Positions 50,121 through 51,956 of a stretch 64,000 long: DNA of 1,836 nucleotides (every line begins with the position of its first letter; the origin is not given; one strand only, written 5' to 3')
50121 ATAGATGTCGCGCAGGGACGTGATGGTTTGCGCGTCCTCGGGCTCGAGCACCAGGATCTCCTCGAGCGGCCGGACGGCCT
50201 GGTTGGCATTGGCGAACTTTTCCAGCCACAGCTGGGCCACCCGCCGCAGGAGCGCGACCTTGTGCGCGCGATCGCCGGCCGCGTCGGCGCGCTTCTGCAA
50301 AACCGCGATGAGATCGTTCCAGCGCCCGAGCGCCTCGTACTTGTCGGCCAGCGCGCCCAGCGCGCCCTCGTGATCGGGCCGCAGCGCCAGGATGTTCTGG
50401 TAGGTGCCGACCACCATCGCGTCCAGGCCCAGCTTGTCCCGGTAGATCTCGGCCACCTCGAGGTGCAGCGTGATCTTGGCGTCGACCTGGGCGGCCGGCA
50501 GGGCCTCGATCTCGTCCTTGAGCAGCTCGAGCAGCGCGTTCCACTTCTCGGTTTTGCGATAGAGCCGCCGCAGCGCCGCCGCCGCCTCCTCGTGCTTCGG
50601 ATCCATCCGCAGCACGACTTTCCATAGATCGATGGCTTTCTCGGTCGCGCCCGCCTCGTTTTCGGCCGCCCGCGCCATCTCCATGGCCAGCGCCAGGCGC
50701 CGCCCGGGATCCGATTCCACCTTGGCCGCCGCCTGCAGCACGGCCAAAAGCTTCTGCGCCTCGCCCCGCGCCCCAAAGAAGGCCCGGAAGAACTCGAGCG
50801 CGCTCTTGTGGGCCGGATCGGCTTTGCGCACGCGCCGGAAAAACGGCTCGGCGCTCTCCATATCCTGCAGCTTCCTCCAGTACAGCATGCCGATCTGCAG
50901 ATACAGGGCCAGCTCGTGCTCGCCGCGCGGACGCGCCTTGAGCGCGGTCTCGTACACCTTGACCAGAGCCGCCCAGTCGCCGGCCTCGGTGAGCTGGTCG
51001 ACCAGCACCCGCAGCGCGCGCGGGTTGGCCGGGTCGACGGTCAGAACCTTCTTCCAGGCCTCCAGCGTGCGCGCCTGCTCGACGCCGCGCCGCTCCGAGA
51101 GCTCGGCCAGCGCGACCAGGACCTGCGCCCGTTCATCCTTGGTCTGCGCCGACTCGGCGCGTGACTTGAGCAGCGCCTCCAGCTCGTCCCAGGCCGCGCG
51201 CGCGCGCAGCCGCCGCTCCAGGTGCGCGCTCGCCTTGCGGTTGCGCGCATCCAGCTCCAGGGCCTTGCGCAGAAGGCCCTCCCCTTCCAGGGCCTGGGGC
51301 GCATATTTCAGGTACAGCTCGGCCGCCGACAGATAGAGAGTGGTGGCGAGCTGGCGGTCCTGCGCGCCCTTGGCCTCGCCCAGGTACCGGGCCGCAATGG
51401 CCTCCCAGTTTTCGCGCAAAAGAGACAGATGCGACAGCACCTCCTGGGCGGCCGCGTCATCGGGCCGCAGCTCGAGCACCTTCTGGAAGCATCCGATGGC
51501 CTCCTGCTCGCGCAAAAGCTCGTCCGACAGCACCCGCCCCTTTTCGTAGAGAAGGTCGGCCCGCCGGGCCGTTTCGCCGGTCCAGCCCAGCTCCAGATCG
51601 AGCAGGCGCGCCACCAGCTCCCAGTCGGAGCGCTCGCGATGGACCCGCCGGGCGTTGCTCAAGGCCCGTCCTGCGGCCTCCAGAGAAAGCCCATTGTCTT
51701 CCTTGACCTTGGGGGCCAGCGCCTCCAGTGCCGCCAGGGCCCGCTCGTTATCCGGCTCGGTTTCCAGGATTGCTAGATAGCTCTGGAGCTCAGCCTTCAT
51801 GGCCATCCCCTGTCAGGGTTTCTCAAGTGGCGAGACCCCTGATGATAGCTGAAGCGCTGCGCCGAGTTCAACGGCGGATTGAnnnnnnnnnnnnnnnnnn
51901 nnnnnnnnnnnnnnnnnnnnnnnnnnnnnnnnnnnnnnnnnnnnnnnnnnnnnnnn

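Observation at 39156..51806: An 11.2-kb single ORF encoding about 90 tandem TPR-like repeats, coupled to a PEGA protein and a SAM-methyltransferase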

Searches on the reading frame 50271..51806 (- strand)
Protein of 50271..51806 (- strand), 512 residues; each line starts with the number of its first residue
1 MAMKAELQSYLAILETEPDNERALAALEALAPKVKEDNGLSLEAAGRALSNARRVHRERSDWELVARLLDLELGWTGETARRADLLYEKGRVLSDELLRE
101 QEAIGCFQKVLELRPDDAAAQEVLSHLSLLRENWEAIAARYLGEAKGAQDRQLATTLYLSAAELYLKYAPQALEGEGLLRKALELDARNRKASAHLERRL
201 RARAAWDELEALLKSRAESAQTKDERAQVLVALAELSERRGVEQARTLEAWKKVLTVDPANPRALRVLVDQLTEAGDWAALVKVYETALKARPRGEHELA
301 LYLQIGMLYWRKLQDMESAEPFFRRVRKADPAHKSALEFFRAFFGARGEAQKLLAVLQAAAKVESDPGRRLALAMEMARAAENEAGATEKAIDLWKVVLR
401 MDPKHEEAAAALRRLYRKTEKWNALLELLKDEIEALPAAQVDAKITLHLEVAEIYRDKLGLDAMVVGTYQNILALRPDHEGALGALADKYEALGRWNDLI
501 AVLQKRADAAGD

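Call 12: find_homologous_proteins(query=window:50271-51806:-, max_evalue=0.00001)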
Query seq(512 aa) (512 aa): 55 proteins with E <= 0.00001 among 8000 candidates.
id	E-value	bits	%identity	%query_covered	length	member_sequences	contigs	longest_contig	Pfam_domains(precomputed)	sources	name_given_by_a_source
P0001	3.1e-177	608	56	100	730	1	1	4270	PF14559.13,PF13431.13,PF13414.13,PF00515.35,PF13176.13,PF13428.13,PF13181.13,PF25064.2,PF13174.13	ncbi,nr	ncbi:MAG: hypothetical protein HY906_13845, partial [Deltaproteobacteria bacterium]|nr:hypothetical 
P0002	2.7e-162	559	55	100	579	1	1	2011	PF14559.13,PF13431.13,PF00515.35,PF13176.13,PF13428.13,PF25064.2,PF07719.24,PF13174.13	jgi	jgi:tetratricopeptide (TPR) repeat protein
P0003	6.6e-153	528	50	98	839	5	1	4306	PF14559.13,PF00515.35,PF13176.13,PF13428.13,PF13181.13,PF25064.2,PF07719.24,PF13174.13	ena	-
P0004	1.3e-149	517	49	98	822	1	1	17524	PF14559.13,PF13431.13,PF13414.13,PF00515.35,PF13176.13,PF13428.13,PF13181.13,PF25064.2,PF07719.24,PF13174.13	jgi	jgi:tetratricopeptide (TPR) repeat protein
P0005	7.6e-148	512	54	99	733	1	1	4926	PF14559.13,PF00515.35,PF13176.13,PF13432.13,PF13428.13,PF13181.13,PF25064.2,PF07719.24,PF13174.13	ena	-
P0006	1.0e-146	508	49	100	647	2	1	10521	PF14559.13,PF13431.13,PF13414.13,PF00515.35,PF13176.13,PF13428.13,PF13181.13,PF25064.2,PF07719.24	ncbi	ncbi:MAG TPA: hypothetical protein VGL59_23385, partial [Polyangia bacterium]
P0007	3.9e-145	503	49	100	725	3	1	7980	PF14559.13,PF13431.13,PF00515.35,PF13176.13,PF13428.13,PF13181.13,PF07719.24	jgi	jgi:tetratricopeptide (TPR) repeat protein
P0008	7.0e-142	492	49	100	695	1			PF14559.13,PF13431.13,PF13414.13,PF00515.35,PF13176.13,PF13428.13,PF13181.13,PF25064.2,PF07719.24,PF13174.13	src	-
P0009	7.5e-140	485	48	100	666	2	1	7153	PF00515.35,PF13176.13,PF13428.13,PF13181.13,PF25064.2,PF07719.24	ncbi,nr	ncbi:MAG TPA: hypothetical protein VKQ32_27370, partial [Polyangia bacterium]|nr:hypothetical protei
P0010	4.6e-139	483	43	100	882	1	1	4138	PF14559.13,PF13431.13,PF00515.35,PF13176.13,PF13428.13,PF13181.13,PF25064.2,PF07719.24,PF13174.13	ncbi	-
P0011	3.2e-133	463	52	90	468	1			PF14559.13,PF13431.13,PF13414.13,PF00515.35,PF13176.13,PF13428.13,PF13181.13,PF25064.2,PF07719.24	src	-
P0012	5.0e-133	463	49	99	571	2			PF13414.13,PF13176.13,PF13181.13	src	-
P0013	8.5e-128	445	48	98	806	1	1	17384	PF14559.13,PF13431.13,PF00515.35,PF13176.13,PF13428.13,PF13181.13,PF07719.24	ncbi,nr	ncbi:MAG TPA: hypothetical protein VK932_15945, partial [Kofleriaceae bacterium]|nr:hypothetical pro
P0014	9.0e-126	439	44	100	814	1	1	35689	PF13431.13,PF13414.13,PF13176.13,PF13428.13,PF25064.2,PF14559.13,PF00515.35,PF13424.13,PF13432.13,PF13181.13,PF07719.24,PF13174.13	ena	-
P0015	3.5e-125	437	46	99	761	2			PF14559.13,PF13431.13,PF00515.35,PF13424.13,PF13176.13,PF13428.13,PF13181.13,PF25064.2,PF07719.24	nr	nr:hypothetical protein [Myxococcota bacterium]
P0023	1.4e-101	359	44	99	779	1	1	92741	PF13181.13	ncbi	ncbi:MAG: hypothetical protein R2939_14120 [Kofleriaceae bacterium]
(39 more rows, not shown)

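Call 16: find_encoding_contigs(protein=P0023, flank=10000, max_places=3)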
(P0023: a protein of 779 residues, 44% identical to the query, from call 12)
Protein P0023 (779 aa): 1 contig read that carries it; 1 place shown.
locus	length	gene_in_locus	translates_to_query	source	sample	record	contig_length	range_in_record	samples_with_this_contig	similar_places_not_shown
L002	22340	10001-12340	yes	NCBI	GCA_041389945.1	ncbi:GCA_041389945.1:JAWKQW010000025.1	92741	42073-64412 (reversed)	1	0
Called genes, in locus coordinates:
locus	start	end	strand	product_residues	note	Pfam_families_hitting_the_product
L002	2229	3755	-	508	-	PF00072:Response_reg, PF00158:Sigma54_activat, PF14532:Sigma54_activ_2, PF07728:AAA_5 (weak), PF25601:AAA_lid_14, PF02954:HTH_8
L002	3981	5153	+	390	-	PF00989:PAS (faint), PF00512:HisKA, PF02518:HATPase_c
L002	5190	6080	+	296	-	PF00072:Response_reg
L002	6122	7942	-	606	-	PF00664:ABC_membrane, PF00005:ABC_tran, PF02463:SMC_N (faint), PF13304:AAA_21 (faint)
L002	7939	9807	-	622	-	PF00664:ABC_membrane, PF00005:ABC_tran, PF02463:SMC_N (faint), PF13476:AAA_23 (faint), PF13555:AAA_29 (weak)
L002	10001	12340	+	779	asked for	PF13181:TPR_8 (faint)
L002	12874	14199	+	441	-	-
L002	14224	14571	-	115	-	-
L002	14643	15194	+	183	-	PF13176:TPR_7 (faint)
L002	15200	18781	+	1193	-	PF25064:ARM_TT21_5th (faint)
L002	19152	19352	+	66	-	-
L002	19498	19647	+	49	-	-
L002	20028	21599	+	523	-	PF13176:TPR_7 (faint), PF13424:TPR_12 (faint), PF13428:TPR_14 (faint), PF13432:TPR_16 (faint), PF25064:ARM_TT21_5th (faint), PF13429:TPR_15 (weak), PF14559:TPR_19 (weak), PF14559:TPR_19 (weak), +5 more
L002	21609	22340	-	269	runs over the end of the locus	PF11306:DUF3108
